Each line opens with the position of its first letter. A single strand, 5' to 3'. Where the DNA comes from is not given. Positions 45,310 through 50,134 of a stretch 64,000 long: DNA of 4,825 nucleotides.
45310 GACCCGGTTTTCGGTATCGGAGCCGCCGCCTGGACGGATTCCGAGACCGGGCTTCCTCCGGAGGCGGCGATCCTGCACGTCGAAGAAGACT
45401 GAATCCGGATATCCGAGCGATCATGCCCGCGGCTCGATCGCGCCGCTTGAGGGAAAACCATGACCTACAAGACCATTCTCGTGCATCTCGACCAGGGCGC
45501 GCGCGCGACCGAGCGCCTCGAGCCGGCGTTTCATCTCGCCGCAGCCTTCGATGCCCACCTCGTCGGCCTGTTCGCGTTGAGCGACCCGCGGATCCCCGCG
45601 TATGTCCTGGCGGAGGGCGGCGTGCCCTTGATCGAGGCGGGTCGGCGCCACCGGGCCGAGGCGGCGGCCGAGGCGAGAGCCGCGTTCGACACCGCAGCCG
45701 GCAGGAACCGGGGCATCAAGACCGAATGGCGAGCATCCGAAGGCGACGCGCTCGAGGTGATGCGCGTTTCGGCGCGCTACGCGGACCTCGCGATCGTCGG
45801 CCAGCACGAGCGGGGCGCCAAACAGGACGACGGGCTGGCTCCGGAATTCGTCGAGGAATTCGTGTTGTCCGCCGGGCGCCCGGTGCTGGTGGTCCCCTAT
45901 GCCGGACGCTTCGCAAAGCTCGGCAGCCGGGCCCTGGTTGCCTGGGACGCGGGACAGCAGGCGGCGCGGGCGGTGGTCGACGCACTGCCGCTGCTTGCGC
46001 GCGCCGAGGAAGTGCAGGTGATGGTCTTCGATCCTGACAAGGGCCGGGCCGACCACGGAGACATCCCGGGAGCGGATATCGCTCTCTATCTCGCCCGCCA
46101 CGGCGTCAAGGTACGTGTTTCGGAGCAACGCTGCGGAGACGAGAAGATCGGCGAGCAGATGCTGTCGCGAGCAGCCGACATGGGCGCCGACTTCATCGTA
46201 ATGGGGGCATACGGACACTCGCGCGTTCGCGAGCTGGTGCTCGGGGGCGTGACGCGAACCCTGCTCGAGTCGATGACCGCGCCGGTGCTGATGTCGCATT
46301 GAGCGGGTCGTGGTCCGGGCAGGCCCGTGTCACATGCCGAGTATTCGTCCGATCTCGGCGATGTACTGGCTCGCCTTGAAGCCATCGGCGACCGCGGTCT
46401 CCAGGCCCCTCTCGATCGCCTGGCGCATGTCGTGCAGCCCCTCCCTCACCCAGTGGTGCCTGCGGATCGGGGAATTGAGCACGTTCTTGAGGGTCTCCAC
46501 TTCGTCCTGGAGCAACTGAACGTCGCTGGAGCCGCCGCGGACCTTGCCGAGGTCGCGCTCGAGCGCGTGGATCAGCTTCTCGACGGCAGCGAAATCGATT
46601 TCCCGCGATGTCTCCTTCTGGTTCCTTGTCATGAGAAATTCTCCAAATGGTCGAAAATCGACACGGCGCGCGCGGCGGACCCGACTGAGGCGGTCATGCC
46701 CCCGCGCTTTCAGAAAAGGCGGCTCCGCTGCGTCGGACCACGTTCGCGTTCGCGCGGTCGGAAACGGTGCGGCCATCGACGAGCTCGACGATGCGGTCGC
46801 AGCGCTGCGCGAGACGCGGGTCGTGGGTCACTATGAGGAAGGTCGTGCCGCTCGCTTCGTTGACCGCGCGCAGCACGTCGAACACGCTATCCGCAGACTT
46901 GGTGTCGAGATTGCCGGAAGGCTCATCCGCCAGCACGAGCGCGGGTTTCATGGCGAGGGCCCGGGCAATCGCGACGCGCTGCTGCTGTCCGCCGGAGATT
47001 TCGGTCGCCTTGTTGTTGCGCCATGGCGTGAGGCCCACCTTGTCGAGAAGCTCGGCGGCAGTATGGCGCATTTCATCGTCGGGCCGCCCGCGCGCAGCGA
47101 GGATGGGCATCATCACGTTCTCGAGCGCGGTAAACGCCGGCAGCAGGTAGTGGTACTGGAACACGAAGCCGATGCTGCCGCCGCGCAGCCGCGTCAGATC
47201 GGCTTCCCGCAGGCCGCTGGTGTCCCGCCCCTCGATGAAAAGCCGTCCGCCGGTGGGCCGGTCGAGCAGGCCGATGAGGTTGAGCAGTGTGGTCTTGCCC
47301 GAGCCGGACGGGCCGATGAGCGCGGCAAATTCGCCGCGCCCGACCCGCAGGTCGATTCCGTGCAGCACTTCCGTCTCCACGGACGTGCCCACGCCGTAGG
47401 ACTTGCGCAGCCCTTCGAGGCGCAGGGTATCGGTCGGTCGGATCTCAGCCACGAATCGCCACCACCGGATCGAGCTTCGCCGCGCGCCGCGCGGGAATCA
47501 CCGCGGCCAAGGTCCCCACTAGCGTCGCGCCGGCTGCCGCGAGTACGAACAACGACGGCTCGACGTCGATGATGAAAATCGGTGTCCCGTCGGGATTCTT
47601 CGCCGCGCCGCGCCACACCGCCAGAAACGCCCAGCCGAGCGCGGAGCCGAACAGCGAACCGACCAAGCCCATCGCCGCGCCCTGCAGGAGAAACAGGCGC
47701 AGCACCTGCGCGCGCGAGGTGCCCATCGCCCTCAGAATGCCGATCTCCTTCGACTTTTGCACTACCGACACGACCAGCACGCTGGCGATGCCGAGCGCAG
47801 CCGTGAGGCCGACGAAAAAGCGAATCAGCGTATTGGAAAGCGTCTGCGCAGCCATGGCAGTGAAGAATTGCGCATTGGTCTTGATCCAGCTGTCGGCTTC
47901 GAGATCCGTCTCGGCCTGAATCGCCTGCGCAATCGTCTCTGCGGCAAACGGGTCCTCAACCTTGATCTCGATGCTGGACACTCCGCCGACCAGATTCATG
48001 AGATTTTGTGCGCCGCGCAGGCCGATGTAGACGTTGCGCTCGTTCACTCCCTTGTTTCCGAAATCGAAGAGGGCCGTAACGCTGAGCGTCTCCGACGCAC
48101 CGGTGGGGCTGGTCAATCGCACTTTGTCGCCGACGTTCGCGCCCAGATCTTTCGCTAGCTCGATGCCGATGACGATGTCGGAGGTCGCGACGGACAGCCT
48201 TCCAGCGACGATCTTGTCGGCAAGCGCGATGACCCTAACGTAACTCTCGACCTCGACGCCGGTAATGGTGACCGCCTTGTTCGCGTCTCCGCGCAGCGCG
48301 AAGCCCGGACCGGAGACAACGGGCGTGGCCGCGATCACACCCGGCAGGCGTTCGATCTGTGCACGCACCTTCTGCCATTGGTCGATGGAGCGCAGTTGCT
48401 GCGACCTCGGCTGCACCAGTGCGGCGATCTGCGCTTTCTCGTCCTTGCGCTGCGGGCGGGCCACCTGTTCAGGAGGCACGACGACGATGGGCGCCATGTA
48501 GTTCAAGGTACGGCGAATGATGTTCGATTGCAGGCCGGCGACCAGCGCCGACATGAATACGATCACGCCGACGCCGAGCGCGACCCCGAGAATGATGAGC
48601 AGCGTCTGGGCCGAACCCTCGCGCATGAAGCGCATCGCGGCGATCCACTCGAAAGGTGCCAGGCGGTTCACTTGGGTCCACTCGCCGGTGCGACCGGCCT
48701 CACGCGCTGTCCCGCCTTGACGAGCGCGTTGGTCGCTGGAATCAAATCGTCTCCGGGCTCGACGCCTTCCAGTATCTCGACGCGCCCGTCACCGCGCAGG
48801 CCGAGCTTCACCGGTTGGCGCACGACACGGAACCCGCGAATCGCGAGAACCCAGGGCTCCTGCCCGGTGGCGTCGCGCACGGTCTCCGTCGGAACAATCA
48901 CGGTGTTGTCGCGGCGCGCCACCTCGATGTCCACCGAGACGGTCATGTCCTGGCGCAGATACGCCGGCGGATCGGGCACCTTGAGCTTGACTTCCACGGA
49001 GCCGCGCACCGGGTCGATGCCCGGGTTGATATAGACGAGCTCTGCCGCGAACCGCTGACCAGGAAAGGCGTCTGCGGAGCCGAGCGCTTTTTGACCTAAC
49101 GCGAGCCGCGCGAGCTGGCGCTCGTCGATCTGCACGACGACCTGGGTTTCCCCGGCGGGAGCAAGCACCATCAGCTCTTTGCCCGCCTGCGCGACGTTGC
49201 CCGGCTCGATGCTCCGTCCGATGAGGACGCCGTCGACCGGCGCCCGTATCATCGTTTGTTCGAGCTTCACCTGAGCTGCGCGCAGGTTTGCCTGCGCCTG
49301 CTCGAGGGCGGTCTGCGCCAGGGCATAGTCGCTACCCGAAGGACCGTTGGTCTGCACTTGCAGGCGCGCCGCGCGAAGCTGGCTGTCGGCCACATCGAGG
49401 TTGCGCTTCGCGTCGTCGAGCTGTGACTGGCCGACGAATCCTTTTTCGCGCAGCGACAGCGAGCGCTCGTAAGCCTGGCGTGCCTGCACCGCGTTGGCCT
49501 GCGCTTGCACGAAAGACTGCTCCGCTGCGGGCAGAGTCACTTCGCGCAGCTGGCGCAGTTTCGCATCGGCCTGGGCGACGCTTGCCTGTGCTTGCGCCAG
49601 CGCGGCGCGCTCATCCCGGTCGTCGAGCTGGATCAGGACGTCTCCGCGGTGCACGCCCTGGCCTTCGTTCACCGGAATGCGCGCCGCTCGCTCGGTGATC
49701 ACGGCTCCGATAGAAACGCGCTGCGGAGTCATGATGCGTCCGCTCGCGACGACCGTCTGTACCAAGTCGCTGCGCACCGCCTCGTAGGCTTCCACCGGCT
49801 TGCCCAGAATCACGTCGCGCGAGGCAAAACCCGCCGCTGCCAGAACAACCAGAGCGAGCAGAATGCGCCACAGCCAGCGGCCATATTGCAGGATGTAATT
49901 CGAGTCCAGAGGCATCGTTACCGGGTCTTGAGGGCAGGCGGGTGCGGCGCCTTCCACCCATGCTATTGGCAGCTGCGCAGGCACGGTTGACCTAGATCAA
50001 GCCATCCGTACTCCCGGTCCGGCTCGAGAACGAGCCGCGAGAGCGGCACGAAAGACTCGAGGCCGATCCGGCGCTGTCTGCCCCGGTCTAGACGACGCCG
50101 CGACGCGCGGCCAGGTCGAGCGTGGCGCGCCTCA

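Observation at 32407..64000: A 32-kb block wired by FNR-type boxes: a low-oxygen persistence island with two resident FNR paralogues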

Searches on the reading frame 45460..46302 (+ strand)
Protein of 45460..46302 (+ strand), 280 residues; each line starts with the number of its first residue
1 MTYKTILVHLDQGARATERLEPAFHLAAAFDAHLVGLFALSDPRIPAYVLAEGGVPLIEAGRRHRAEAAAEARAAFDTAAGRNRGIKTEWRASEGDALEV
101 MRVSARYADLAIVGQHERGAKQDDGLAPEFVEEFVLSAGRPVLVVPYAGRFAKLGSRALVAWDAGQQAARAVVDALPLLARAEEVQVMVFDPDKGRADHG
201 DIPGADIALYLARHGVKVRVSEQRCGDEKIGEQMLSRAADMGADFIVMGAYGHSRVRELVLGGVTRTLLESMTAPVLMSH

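Call 7: search_protein_families(library=pfam, proteins=[window:45460-46302:+])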
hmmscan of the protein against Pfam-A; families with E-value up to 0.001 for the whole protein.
window:45460-46302:+ (280 aa): 1 family
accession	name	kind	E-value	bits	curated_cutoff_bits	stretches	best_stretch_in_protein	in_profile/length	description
PF00582.32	Usp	-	1.9e-14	54.9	24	2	159-278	6-139/141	Universal stress protein family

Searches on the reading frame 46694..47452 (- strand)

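Call 7: search_protein_families(library=pfam, proteins=[window:46694-47452:-])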
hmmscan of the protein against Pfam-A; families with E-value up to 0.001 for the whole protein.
window:46694-47452:- (252 aa): 5 families
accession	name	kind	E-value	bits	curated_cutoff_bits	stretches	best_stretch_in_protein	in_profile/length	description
PF00005.33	ABC_tran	-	2.7e-32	112.7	25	1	30-179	1-136/137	ABC transporter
PF13304.12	AAA_21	-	5.4e-10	40.3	27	1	42-80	1-42/304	AAA domain, putative AbiEii toxin, Type IV TA system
PF02463.25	SMC_N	-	6e-07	29.6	40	0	151-225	136-212/220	RecF/RecN/SMC N terminal domain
PF13191.12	AAA_16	-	0.00042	21.3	32.6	0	36-197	20-123/167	AAA ATPase domain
PF25199.1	nSTAND_NTPase5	-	0.00093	19.5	34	0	30-59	29-60/145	Novel STAND NTPase 5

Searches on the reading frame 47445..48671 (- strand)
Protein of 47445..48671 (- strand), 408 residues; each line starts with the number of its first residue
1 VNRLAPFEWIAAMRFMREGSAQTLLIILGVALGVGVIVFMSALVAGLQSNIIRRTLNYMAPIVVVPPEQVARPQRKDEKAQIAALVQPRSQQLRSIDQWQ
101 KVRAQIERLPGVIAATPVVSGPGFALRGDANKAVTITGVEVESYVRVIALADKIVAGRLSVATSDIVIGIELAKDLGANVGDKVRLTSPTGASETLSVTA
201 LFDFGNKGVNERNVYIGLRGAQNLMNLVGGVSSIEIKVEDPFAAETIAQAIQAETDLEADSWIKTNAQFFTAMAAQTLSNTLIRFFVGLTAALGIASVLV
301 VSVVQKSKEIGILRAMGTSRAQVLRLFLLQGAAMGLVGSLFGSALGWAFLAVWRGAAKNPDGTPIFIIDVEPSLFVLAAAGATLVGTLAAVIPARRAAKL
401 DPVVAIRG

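Call 7: search_protein_families(library=pfam, proteins=[window:47445-48671:-])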
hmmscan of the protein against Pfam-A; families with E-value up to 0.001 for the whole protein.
window:47445-48671:- (408 aa): 2 families
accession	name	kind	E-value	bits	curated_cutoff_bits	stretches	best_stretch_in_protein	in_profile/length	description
PF02687.27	FtsX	-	1e-19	71.2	25.5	1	285-402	5-120/120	FtsX-like permease C-terminal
PF12704.14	MacB_PCD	-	6.4e-19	69.5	27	1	23-253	1-206/207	MacB-like periplasmic core domain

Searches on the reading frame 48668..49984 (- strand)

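Call 7: search_protein_families(library=pfam, proteins=[window:48668-49984:-])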
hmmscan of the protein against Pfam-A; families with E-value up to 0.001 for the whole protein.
window:48668-49984:- (438 aa): 2 families
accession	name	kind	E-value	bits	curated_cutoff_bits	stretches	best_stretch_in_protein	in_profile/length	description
PF16576.10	HlyD_D23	-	2.5e-18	66.6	30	1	135-349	40-214/214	Barrel-sandwich domain of CusB or HlyD membrane-fusion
PF13437.12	HlyD_3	-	6.2e-18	65.9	22.2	1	246-340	2-97/106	HlyD family secretion protein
